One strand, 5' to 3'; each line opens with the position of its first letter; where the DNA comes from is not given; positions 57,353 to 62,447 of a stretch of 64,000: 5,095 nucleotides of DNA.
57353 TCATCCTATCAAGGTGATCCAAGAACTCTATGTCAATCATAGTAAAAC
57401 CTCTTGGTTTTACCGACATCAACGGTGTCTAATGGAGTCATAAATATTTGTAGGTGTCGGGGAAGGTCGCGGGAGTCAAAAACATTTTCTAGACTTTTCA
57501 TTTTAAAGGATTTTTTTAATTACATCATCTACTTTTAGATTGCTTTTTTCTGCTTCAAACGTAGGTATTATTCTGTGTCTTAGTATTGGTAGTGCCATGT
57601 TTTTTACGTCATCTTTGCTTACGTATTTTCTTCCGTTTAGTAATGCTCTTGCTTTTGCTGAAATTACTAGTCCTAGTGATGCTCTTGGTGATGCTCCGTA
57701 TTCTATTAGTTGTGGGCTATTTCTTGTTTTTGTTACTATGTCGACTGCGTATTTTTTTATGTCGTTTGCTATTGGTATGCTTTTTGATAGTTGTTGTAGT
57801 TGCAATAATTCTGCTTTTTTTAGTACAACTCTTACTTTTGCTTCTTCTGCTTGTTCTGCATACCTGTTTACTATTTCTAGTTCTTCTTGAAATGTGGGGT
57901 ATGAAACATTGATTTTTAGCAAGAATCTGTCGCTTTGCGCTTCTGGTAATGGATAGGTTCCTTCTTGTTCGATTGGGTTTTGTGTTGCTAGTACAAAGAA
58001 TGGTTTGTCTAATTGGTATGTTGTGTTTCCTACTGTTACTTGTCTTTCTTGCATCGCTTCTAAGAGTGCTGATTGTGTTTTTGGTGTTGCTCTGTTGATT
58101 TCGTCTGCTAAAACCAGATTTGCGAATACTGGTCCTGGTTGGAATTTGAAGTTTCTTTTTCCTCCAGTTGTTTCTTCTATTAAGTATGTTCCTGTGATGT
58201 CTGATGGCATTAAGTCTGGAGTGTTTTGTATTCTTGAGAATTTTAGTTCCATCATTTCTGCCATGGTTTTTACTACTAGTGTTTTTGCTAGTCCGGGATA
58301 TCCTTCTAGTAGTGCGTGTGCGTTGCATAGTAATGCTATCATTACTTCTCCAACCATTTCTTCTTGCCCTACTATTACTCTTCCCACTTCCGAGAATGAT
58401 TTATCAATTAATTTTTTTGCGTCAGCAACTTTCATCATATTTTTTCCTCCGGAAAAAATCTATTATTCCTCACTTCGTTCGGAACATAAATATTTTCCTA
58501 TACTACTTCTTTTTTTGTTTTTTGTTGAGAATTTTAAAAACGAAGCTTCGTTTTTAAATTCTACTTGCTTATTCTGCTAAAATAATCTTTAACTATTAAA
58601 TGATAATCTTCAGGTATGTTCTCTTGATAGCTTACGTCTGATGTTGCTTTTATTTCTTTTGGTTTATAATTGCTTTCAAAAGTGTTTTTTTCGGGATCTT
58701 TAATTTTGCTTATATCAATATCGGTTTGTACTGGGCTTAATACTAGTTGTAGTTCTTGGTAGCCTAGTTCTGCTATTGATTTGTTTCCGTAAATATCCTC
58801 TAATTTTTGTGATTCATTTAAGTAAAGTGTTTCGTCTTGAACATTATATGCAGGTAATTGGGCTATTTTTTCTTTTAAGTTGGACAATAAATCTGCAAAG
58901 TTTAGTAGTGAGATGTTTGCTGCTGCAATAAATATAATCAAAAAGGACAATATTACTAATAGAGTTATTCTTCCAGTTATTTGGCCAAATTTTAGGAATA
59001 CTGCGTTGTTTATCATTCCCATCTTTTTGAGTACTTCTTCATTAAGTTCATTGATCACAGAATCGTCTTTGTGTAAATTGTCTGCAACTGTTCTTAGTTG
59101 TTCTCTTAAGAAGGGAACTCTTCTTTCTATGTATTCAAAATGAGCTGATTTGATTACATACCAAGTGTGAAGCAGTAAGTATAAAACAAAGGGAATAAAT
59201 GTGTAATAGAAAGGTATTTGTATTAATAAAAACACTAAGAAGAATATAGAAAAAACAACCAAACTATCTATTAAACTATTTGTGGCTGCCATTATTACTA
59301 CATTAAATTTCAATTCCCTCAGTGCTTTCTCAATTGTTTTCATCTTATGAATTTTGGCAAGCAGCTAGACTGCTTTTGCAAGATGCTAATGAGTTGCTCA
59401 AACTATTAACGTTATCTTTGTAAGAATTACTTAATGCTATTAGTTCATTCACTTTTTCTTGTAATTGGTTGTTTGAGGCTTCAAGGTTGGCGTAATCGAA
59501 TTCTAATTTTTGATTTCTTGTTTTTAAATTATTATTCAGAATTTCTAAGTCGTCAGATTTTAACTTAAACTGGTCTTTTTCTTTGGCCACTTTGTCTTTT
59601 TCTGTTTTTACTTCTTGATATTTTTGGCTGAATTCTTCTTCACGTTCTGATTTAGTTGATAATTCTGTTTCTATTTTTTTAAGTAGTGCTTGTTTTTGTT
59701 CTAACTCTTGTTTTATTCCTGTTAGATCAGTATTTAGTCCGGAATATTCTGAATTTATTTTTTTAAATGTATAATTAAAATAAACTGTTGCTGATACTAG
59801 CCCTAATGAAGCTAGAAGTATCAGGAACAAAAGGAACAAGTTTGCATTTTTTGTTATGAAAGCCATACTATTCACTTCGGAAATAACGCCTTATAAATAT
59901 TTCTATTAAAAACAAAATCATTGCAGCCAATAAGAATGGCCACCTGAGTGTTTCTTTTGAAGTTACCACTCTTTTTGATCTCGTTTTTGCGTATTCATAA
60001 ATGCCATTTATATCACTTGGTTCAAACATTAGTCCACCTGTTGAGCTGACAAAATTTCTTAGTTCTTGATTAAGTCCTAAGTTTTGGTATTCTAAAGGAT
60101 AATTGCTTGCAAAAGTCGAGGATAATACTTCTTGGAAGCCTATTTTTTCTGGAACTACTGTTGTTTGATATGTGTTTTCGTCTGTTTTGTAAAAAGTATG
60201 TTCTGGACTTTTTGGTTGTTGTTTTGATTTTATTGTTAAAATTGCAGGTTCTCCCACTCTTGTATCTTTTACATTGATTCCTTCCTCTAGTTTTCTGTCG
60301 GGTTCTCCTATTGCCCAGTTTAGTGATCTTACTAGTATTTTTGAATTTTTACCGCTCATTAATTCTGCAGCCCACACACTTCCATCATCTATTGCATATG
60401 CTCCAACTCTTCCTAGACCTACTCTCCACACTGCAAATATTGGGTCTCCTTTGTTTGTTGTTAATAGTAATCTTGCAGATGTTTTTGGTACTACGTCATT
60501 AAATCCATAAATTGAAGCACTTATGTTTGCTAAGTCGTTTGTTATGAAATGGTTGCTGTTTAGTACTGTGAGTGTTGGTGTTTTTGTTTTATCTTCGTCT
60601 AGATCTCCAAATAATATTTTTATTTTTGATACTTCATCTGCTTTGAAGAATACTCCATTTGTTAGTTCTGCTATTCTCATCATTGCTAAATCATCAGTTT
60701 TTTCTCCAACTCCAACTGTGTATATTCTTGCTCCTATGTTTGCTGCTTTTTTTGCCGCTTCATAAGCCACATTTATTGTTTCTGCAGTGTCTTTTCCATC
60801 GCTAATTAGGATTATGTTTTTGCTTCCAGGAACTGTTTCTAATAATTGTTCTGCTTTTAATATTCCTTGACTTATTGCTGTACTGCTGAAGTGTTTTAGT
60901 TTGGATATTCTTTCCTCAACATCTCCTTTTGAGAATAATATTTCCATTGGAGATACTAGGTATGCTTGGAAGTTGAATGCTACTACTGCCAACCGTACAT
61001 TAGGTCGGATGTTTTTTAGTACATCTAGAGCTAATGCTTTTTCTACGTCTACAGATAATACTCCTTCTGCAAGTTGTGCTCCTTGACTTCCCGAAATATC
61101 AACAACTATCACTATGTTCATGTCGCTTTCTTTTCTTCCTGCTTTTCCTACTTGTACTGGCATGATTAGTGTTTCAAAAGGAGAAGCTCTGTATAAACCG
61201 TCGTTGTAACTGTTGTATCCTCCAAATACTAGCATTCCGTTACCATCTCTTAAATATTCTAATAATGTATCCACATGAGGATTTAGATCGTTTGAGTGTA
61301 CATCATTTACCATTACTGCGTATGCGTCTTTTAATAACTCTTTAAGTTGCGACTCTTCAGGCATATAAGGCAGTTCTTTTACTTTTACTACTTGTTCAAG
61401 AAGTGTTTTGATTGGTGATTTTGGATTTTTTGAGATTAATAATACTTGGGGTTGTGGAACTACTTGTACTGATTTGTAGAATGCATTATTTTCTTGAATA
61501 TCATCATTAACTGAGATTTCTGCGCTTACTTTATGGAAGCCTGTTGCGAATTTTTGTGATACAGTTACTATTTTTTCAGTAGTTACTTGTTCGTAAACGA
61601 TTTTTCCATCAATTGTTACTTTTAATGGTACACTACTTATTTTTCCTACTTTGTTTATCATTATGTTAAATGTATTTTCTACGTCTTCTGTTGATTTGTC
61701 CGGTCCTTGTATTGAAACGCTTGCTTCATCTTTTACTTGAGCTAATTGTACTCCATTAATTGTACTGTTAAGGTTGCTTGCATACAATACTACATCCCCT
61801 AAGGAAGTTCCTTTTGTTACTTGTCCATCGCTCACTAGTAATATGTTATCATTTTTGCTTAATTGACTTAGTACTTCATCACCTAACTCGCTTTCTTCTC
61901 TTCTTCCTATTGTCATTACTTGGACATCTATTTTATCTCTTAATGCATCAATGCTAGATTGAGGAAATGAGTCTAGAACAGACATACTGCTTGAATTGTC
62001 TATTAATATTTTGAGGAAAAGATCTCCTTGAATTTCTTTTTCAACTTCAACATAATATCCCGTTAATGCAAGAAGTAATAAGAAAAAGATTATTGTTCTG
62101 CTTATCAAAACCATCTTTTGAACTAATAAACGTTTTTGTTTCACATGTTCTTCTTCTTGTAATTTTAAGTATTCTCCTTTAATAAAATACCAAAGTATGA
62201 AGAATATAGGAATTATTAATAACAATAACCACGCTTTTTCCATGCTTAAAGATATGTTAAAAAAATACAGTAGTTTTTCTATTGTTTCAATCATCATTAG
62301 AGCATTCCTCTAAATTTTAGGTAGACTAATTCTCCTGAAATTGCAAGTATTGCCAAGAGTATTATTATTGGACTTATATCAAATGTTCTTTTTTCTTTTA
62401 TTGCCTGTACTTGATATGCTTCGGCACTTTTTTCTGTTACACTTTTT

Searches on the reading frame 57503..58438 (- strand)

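Call 87: search_protein_families(library=pfam, proteins=[window:57503-58438:-], max_evalue=0.001)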
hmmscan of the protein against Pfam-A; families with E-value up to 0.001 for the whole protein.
window:57503-58438:- (311 aa): 6 families
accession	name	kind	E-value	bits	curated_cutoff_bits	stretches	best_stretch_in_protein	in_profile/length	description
PF07726.17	AAA_3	-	9e-64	213.7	27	1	41-174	1-131/131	ATPase family associated with various cellular activities (AAA)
PF17863.7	AAA_lid_2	-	2.6e-20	72.3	22.7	1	243-310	7-74/74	AAA lid domain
PF07728.20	AAA_5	-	1e-14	55.1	22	1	42-172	2-139/139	AAA domain (dynein-related subfamily)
PF20030.5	bpMoxR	-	3.6e-14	52.8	27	1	14-215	6-204/205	MoxR domain in the MoxR-vWA-beta-propeller ternary systems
PF00004.35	AAA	-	7.2e-05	23.7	21.2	1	43-155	2-111/131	ATPase family associated with various cellular activities (AAA)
PF00493.29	MCM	-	0.00041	20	23.3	1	36-157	54-175/224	MCM P-loop domain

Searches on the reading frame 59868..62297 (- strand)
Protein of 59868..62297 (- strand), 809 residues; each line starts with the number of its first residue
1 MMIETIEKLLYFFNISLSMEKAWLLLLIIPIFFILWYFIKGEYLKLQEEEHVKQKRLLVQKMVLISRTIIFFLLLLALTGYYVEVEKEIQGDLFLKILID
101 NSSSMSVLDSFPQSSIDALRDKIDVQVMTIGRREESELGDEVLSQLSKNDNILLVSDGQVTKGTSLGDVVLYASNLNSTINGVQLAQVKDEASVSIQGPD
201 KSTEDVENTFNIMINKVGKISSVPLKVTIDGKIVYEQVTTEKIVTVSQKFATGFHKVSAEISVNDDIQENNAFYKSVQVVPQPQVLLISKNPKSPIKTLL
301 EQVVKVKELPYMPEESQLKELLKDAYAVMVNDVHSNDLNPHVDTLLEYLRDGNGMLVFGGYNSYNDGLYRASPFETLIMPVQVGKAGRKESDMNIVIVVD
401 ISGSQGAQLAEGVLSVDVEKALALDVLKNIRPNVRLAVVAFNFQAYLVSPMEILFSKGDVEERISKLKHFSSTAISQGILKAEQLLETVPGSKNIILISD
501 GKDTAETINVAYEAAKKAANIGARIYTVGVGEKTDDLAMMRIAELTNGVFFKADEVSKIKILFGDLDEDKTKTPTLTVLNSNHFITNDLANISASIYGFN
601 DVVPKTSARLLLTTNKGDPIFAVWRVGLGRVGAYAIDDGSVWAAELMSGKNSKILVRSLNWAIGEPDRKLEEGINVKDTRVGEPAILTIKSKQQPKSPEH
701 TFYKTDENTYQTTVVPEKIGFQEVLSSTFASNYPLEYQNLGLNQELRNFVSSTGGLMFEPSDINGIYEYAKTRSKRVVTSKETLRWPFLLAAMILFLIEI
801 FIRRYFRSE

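Call 87: search_protein_families(library=pfam, proteins=[window:59868-62297:-], max_evalue=0.001)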
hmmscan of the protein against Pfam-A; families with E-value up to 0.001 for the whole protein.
window:59868-62297:- (809 aa): 5 families
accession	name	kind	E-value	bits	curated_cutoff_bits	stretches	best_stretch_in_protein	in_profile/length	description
PF00092.34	VWA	-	2.1e-12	48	23.8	1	394-560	1-169/174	von Willebrand factor type A domain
PF13519.12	VWA_2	-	2.7e-11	44.5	27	1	395-502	1-107/107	von Willebrand factor type A domain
PF13768.12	VWA_3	-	2.2e-06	28.2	27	1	394-549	2-152/155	von Willebrand factor type A domain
PF07090.17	GATase1_like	-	2.5e-05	24.4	27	0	575-644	155-225/247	Putative glutamine amidotransferase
PF05762.20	VWA_CoxE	-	0.00014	21.8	26.4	1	376-508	39-166/222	VWA domain containing CoxE-like protein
